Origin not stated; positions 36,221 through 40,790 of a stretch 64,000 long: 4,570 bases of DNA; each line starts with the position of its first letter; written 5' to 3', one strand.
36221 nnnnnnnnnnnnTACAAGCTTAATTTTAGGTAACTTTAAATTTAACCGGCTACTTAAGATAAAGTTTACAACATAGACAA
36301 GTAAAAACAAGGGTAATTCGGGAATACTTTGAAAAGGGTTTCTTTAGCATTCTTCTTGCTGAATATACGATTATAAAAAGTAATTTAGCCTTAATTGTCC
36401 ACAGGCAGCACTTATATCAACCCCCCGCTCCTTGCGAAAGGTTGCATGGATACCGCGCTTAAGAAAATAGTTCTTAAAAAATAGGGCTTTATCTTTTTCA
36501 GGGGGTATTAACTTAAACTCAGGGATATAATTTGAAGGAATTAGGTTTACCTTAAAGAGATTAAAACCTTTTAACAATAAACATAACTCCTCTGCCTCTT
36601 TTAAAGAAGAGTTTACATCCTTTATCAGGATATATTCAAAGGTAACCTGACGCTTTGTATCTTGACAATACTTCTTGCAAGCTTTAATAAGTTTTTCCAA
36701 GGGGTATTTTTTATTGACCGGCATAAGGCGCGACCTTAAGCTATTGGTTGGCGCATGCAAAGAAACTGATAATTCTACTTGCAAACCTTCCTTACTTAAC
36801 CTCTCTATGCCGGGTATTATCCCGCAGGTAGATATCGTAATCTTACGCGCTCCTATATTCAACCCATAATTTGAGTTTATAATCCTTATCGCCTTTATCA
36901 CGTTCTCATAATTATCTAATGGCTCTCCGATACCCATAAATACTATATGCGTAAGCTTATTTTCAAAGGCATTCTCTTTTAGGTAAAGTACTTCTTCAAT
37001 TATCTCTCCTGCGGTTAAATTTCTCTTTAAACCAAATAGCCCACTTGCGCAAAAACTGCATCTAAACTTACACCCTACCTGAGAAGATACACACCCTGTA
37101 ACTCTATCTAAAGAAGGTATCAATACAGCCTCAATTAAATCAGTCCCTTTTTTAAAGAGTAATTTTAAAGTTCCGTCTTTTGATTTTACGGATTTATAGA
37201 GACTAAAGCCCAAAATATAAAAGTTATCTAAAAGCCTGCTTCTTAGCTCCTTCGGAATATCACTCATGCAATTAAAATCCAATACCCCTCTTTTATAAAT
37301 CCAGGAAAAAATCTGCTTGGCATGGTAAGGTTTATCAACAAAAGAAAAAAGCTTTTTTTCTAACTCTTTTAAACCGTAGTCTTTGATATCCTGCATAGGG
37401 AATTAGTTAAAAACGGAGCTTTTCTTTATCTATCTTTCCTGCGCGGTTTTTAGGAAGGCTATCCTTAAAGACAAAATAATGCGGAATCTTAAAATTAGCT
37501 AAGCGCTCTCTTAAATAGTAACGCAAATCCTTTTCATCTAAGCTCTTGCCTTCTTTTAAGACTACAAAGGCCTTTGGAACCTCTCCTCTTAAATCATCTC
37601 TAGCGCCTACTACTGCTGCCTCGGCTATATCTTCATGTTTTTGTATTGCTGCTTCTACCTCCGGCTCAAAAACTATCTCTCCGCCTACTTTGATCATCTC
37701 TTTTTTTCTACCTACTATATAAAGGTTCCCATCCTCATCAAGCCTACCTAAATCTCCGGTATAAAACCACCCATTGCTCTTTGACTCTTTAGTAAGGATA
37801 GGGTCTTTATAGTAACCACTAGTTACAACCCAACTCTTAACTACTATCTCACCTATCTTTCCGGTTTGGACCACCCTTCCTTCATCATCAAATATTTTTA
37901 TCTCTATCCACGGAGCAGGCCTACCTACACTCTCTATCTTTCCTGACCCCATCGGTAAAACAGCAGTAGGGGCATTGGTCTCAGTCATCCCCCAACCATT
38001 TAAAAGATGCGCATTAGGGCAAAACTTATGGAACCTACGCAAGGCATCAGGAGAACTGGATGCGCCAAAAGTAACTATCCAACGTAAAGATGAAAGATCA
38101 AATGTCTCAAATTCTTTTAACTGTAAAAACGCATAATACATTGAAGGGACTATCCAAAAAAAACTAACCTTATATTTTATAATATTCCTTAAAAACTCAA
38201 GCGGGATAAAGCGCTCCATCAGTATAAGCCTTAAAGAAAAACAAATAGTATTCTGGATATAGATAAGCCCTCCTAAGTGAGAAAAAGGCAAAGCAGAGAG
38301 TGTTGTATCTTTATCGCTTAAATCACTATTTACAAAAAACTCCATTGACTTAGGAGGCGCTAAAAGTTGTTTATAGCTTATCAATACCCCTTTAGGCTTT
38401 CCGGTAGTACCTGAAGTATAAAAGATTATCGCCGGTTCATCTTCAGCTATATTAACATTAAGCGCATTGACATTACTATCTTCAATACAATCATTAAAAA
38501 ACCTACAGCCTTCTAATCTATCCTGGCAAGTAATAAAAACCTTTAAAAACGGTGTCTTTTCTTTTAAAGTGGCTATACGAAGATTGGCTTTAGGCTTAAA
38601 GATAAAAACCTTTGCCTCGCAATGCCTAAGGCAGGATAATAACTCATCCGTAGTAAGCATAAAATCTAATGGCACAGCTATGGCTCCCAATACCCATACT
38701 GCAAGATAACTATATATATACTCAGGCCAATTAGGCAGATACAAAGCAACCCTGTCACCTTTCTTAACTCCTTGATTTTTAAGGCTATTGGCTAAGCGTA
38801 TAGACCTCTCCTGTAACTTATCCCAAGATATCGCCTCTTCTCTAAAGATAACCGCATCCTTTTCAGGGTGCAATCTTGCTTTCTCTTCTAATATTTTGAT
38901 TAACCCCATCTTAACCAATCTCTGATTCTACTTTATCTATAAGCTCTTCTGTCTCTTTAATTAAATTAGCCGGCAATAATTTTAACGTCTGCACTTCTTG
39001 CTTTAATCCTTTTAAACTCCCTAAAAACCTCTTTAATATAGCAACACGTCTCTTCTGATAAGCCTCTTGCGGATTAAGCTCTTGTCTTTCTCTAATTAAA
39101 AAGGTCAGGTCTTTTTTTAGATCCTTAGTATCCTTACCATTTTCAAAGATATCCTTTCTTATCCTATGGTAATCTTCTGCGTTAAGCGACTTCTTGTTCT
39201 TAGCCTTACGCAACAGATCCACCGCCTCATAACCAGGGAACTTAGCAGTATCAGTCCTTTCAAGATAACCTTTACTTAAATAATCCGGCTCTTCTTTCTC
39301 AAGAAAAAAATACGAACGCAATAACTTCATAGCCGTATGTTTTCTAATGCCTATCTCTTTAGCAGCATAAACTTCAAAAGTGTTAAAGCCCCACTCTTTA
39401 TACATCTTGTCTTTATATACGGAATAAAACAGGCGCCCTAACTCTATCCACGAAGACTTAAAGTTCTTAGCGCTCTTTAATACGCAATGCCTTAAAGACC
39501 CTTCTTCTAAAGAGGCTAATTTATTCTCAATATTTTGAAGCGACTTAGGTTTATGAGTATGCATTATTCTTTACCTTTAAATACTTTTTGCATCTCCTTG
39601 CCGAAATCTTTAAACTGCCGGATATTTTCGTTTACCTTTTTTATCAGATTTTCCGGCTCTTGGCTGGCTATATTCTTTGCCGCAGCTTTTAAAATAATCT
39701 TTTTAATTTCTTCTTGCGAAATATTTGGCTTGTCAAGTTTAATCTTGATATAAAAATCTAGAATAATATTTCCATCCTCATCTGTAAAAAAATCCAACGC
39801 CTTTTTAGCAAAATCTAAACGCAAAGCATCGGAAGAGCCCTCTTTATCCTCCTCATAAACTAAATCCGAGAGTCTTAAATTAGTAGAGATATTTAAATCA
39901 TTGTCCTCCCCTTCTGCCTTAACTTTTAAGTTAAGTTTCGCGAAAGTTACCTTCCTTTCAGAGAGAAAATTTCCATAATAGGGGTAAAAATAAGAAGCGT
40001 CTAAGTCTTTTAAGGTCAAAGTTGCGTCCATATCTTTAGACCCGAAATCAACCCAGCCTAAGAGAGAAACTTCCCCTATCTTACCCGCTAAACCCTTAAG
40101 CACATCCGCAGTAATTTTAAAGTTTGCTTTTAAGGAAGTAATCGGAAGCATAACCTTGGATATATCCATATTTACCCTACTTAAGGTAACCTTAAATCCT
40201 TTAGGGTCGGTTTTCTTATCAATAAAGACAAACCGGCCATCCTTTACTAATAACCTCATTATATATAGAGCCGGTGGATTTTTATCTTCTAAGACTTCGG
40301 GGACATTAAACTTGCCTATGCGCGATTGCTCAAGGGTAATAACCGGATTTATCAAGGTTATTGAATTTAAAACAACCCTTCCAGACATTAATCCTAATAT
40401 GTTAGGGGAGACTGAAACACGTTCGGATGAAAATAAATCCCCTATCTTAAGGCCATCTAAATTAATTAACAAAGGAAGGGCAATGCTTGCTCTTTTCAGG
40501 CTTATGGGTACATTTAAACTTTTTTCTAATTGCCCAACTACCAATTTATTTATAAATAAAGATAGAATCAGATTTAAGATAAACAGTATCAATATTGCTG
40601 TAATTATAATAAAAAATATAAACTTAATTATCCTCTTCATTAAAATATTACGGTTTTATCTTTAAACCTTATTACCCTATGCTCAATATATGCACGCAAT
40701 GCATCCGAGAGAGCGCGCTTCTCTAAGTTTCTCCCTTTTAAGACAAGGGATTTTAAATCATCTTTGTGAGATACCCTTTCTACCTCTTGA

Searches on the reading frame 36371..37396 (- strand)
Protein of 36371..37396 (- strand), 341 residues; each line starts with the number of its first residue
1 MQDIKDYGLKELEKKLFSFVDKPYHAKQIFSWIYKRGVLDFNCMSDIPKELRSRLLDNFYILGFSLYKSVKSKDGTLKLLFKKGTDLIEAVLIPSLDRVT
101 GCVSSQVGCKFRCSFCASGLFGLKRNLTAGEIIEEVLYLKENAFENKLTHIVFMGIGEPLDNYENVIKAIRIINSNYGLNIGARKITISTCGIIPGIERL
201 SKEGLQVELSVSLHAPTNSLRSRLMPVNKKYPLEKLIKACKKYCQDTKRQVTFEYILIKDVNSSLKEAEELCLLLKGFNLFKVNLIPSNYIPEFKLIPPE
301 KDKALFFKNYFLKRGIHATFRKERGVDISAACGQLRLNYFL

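Call 4: search_protein_families(library=ncbifam, proteins=[window:36371-37396:-], max_evalue=0.001)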
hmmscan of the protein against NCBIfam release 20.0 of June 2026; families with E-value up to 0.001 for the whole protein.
window:36371-37396:- (341 aa): 12 families
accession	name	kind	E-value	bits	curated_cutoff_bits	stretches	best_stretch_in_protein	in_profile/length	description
TIGR00048.1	rRNA_mod_RlmN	equivalog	3e-111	371.8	290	1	3-336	8-343/355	dual-specificity RNA methyltransferase RlmN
NF011031.0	PRK14461.1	equivalog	2.4e-91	306.6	601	1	3-335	9-361/372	ribosomal RNA large subunit methyltransferase N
NF008396.0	PRK11194.1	equivalog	8.2e-80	268.4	633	1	8-335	19-353/379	dual-specificity RNA methyltransferase RlmN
NF000424.4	CfrAB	exception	3.4e-73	246.9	530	1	20-335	15-336/338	Cfr family 23S rRNA (adenine(2503)-C(8))-methyltransferase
NF011024.0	PRK14453.1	equivalog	6.7e-72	242.6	468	1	15-338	13-343/348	23S rRNA (adenine(2503)-C(8))-methyltransferase Cfr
TIGR04432.1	rSAM_Cfr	equivalog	1.2e-71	241.7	550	1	15-336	11-339/341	Cfr family 23S rRNA (adenine(2503)-C(8))-methyltransferase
NF011040.0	PRK14470.1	equivalog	6.4e-57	193.5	441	1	24-335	21-331/338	ribosomal RNA large subunit methyltransferase N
NF011034.0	PRK14464.1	equivalog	3.2e-49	167.6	422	1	10-336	4-327/348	RNA methyltransferase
TIGR04317.1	W_rSAM_matur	equivalog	9.7e-07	28.2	380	1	108-289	13-188/349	tungsten cofactor oxidoreductase radical SAM maturase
TIGR04100.1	rSAM_pair_X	hypoth_equivalog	2.2e-05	24.1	262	1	123-254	41-164/197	TIGR04100 family radical SAM protein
TIGR04038.1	tatD_link_rSAM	subfamily_domain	0.00022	21.1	129.7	1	109-248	18-161/192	TatD family nuclease-associated radical SAM protein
TIGR02666.1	moaA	equivalog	0.00026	20.1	284.05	1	109-263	20-170/336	GTP 3',8-cyclase MoaA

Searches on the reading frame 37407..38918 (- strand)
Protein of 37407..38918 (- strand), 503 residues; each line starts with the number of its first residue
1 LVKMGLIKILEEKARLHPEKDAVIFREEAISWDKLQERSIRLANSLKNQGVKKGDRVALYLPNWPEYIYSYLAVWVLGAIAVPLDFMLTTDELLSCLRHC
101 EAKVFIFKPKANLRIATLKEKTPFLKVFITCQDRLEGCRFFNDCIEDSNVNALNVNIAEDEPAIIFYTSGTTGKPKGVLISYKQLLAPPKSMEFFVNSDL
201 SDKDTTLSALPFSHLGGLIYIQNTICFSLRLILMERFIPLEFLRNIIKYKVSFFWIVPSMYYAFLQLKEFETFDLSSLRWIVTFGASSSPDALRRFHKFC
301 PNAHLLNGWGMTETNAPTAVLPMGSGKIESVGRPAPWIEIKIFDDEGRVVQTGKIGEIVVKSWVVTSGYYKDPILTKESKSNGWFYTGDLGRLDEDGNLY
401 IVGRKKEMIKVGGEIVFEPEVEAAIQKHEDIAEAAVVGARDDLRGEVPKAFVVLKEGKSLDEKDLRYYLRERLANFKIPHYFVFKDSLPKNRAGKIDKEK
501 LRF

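Call 16: search_protein_families(library=pfam, proteins=[window:37407-38918:-], max_evalue=0.001)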
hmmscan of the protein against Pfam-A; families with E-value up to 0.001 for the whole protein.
window:37407-38918:- (503 aa): 2 families
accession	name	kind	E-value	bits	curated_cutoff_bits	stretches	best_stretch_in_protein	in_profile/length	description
PF00501.34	AMP-binding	-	1.3e-84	284.6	29.9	1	10-370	1-384/384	AMP-binding enzyme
PF13193.12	AMP-binding_C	-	9.3e-23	81.4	24.5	1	420-495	1-76/76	AMP-binding enzyme C-terminal domain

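Call 46: search_protein_families(library=ncbifam, proteins=[window:37407-38918:-], max_evalue=1e-10)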
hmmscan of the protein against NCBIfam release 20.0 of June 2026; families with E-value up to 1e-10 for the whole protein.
window:37407-38918:- (503 aa): 106 families (the best 25 are shown)
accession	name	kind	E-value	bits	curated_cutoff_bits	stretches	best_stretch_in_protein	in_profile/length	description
NF004837.0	PRK06187.1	subfamily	6.1e-130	434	476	1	4-502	8-519/531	long-chain-fatty-acid--CoA ligase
NF006182.0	PRK08316.1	subfamily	2e-105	353.2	663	1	8-502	15-514/523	fatty acyl-CoA synthetase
NF005307.0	PRK06839.1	equivalog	1.2e-100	337.5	748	1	9-501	7-489/496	o-succinylbenzoate--CoA ligase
NF052269.1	Staph_lig_FadD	equivalog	1e-97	327.6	650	1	10-501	6-489/499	long-chain-fatty-acid--CoA ligase FadD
NF005857.1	PRK07786.1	exception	1.4e-91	307.6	733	1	9-502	14-509/513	fatty-acid--CoA ligase FadD5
NF002966.0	PRK03640.1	equivalog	1.3e-89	301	556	1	9-502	7-477/483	o-succinylbenzoate--CoA ligase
NF005801.1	PRK07656.1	equivalog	3e-89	300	657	1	8-502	5-500/500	FadD3 family acyl-CoA ligase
NF006181.0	PRK08314.1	subfamily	1.7e-88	297.3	705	1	4-498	24-547/563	long-chain-fatty-acid--CoA ligase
NF004797.0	PRK06145.1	equivalog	1.7e-88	297.2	850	1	13-502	11-492/499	acyl-CoA synthetase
NF005676.0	PRK07470.1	equivalog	2.6e-86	290.4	774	1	4-502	20-526/544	acyl-CoA synthetase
NF004114.0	PRK05605.1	equivalog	1.2e-85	287.9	766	2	152-502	213-566/575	long-chain-fatty-acid--CoA ligase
NF009233.0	PRK12583.1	subfamily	2.7e-85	286.8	832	1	9-502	23-547/558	fatty acid CoA ligase family protein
NF005702.0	PRK07514.1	subfamily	3.3e-82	276.4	558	1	7-502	6-497/506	malonyl-CoA synthase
NF004822.0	PRK06178.1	equivalog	2.1e-81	274.2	782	2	146-501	199-563/571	acyl-CoA synthetase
NF052580.1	Str24CoAsynCasG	equivalog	1.9e-77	260.8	750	1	12-501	48-546/548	steroid-24-oyl-CoA synthetase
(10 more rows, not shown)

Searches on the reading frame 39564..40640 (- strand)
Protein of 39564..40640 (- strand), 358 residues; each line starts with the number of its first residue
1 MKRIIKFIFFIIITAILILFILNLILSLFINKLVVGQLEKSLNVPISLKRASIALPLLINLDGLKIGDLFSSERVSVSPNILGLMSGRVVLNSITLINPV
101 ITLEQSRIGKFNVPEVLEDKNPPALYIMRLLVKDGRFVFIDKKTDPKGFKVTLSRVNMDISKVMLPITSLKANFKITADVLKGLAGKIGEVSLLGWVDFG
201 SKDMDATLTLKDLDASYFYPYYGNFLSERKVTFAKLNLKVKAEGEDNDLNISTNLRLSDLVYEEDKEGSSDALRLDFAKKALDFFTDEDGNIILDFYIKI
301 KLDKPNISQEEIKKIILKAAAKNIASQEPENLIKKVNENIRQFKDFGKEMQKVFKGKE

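Call 16: search_protein_families(library=pfam, proteins=[window:39564-40640:-], max_evalue=0.001)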
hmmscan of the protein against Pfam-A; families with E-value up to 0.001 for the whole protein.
window:39564-40640:- (358 aa): 1 family
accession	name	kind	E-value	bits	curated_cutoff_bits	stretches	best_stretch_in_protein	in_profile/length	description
PF05359.17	DUF748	-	9.7e-17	60.8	50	1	2-284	12-300/1037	Domain of Unknown Function (DUF748)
